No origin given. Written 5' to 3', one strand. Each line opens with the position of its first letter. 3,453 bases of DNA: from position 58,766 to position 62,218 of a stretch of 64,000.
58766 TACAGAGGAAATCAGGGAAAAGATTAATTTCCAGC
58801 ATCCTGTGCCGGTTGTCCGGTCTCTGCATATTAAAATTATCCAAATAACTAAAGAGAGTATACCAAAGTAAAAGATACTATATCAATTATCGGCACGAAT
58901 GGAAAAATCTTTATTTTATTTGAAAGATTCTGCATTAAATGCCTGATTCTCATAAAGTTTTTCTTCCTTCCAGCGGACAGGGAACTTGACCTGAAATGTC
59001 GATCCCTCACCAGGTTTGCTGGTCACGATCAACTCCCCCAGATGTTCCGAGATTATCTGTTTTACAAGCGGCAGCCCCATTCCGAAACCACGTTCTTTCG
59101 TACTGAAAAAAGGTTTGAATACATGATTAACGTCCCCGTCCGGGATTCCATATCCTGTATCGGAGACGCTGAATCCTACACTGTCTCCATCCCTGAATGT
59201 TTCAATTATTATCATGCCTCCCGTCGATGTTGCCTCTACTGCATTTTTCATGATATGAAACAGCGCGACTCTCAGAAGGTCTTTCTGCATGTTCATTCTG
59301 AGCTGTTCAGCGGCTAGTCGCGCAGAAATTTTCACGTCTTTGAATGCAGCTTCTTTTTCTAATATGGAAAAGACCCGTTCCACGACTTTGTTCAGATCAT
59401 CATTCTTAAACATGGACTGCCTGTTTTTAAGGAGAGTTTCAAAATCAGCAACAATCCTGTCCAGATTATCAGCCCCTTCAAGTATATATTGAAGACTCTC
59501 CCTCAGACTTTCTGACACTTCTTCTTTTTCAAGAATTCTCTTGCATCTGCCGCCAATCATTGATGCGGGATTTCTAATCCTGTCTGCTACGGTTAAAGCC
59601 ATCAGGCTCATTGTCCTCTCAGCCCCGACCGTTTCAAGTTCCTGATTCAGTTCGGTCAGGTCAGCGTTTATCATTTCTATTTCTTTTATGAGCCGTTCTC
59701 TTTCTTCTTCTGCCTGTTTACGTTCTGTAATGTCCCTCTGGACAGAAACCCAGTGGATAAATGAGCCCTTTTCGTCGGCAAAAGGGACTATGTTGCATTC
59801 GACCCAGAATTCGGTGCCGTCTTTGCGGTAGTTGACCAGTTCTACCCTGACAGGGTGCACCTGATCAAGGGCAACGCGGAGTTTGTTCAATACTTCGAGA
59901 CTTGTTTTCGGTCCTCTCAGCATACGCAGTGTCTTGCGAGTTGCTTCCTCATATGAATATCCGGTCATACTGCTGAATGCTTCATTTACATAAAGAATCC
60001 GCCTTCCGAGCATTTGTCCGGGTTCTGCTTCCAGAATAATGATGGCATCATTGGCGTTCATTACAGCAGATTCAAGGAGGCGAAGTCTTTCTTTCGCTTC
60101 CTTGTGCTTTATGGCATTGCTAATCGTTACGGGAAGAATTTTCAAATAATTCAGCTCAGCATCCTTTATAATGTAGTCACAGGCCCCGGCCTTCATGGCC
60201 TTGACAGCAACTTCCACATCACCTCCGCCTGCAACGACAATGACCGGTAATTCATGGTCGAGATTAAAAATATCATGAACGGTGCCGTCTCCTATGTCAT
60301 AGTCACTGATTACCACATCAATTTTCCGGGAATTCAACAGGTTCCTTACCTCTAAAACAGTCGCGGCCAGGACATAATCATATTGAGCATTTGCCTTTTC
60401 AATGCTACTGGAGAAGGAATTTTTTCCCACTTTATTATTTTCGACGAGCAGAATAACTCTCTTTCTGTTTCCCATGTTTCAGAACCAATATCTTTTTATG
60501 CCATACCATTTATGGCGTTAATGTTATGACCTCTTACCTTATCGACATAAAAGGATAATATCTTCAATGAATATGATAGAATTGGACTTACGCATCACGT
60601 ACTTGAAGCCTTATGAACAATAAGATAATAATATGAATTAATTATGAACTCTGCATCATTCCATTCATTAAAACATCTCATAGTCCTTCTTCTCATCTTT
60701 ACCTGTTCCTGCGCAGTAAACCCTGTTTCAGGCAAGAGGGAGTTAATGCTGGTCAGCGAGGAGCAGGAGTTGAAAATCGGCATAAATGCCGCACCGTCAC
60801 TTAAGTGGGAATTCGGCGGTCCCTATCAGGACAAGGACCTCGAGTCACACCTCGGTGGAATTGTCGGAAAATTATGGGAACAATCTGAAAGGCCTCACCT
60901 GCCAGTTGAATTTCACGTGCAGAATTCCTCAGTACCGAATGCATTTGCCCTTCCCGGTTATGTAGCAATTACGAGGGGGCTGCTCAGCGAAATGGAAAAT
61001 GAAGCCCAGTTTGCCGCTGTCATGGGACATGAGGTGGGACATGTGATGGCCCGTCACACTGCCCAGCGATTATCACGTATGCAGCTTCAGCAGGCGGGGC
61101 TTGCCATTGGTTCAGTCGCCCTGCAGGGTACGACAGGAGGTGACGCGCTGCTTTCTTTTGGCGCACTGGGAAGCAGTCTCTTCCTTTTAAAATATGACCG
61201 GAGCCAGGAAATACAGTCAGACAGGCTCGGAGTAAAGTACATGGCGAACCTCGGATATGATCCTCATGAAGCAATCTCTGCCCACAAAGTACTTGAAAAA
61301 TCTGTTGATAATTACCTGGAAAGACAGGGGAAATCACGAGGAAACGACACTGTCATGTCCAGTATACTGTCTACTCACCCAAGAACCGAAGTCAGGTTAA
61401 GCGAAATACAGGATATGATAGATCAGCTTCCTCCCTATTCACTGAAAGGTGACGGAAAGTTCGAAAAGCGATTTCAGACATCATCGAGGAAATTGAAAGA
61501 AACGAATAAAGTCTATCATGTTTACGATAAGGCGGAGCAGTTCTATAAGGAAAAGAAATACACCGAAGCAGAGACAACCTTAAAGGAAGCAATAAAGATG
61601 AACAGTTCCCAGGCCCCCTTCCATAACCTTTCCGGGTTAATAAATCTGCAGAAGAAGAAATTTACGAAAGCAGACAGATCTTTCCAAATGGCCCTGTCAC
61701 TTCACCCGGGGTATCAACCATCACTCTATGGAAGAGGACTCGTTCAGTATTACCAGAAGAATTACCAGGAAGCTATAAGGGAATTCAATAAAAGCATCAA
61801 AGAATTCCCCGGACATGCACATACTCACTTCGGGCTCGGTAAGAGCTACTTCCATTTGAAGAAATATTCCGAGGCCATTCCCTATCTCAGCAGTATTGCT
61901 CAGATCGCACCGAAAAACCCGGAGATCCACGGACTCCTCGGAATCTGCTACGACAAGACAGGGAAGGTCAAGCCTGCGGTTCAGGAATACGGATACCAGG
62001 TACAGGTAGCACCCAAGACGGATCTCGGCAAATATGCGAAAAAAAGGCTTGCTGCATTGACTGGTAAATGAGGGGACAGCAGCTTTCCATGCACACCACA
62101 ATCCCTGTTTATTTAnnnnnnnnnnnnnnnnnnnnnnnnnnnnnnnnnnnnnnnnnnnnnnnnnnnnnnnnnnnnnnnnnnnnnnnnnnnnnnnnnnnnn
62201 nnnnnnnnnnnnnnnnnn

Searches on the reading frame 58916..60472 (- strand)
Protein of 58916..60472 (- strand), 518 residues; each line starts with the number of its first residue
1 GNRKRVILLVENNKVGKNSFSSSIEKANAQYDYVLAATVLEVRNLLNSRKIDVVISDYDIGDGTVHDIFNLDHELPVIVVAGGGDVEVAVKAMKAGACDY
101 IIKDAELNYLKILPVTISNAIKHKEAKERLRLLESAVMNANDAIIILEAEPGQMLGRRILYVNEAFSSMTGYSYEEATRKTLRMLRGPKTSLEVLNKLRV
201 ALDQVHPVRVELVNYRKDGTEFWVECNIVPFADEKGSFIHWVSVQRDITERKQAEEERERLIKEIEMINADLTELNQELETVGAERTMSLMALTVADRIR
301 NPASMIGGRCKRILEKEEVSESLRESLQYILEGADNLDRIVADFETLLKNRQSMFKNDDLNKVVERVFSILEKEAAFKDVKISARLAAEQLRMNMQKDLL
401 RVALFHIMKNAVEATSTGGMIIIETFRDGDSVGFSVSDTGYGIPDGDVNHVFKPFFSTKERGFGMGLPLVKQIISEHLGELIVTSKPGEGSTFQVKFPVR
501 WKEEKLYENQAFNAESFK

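Call 8: search_protein_families(library=pfam, proteins=[window:58916-60472:-], max_evalue=0.001)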
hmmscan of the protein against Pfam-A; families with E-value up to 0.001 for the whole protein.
window:58916-60472:- (518 aa): 9 families
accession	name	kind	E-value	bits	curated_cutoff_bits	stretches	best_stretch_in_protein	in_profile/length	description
PF02518.31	HATPase_c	-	1.3e-21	77.5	26.4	1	397-499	3-109/111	Histidine kinase-, DNA gyrase B-, and HSP90-like ATPase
PF13426.13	PAS_9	-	2.4e-19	69.9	27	1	158-250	12-103/103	PAS domain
PF00989.32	PAS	-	2e-15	57.2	22.6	1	157-248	21-113/113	PAS fold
PF08447.18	PAS_3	-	5.1e-12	46.3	25.6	1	159-244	1-88/89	PAS fold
PF00072.30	Response_reg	-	3.7e-10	40.4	30.2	1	7-110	1-106/111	Response regulator receiver domain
PF08448.16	PAS_4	-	9.1e-09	36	23.1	1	157-253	15-110/110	PAS fold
PF13188.13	PAS_8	-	6.9e-06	26.2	21.8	1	133-186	3-51/65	PAS domain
PF00512.31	HisKA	-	0.0005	20.5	26.9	1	290-349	4-62/66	His Kinase A (phospho-acceptor) domain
PF13589.12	HATPase_c_3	-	0.00096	19.6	25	0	401-467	4-77/137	Histidine kinase-, DNA gyrase B-, and HSP90-like ATPase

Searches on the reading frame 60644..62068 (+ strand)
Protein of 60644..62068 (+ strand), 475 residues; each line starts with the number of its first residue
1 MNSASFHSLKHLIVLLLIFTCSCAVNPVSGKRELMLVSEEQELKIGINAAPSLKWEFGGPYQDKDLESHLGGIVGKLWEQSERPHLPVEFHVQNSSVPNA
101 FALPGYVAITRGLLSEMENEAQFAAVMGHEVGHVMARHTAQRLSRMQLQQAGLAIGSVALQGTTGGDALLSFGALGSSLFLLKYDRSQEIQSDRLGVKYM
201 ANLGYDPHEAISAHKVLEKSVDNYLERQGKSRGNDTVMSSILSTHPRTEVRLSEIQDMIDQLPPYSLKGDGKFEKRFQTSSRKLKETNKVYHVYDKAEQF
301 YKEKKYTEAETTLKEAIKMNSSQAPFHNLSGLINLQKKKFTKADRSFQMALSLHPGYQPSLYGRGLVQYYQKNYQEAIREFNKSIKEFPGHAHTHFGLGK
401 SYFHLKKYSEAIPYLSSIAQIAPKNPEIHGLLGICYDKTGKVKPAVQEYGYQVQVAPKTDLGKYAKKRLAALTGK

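Call 8: search_protein_families(library=pfam, proteins=[window:60644-62068:+], max_evalue=0.001)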
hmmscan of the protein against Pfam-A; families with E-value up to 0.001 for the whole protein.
window:60644-62068:+ (475 aa): 18 families
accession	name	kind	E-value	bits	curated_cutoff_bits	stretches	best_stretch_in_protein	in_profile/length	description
PF01435.24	Peptidase_M48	-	1.5e-34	119.9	20.3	1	73-258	10-185/186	Peptidase family M48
PF07719.23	TPR_2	-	6.9e-22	76.1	27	2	361-391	4-34/34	Tetratricopeptide repeat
PF00515.34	TPR_1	-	3e-21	74.7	27.8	2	360-390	3-33/34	Tetratricopeptide repeat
PF13432.12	TPR_16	-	1.3e-15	57.9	32.7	1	362-426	1-65/65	Tetratricopeptide repeat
PF14559.12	TPR_19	-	1.6e-14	54.4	25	2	406-447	5-46/68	Tetratricopeptide repeat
PF13174.12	TPR_6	-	9.7e-13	48.3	26.3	0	360-390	2-32/33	Tetratricopeptide repeat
PF13181.12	TPR_8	-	4.2e-12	45.7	25.7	0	393-425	2-34/34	Tetratricopeptide repeat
PF13431.12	TPR_17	-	3.2e-10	39.9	24.4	0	381-412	2-33/34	Tetratricopeptide repeat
PF13414.12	TPR_11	-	5e-10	39.3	26.8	0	299-336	3-40/42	TPR repeat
PF12895.13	ANAPC3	-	1.9e-09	38.1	27.2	1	362-415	27-79/82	Anaphase-promoting complex, cyclosome, subunit 3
PF13424.12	TPR_12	-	2.8e-09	37.5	30.1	1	361-420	6-73/77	Tetratricopeptide repeat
PF13428.12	TPR_14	-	1.1e-07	32.3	23.5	0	396-433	5-42/44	Tetratricopeptide repeat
PF13371.12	TPR_9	-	3.2e-06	27.5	35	0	335-387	6-58/73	Tetratricopeptide repeat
PF25062.1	ARM_TT21_N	-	3.8e-06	27.3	40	1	274-408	86-218/222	Tetratricopeptide repeat protein 21 N-terminal ARM repeat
PF25063.1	ARM_TT21_C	-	4.4e-05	23.9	35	0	297-357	102-162/209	Tetratricopeptide repeat protein 21 C-terminal ARM domain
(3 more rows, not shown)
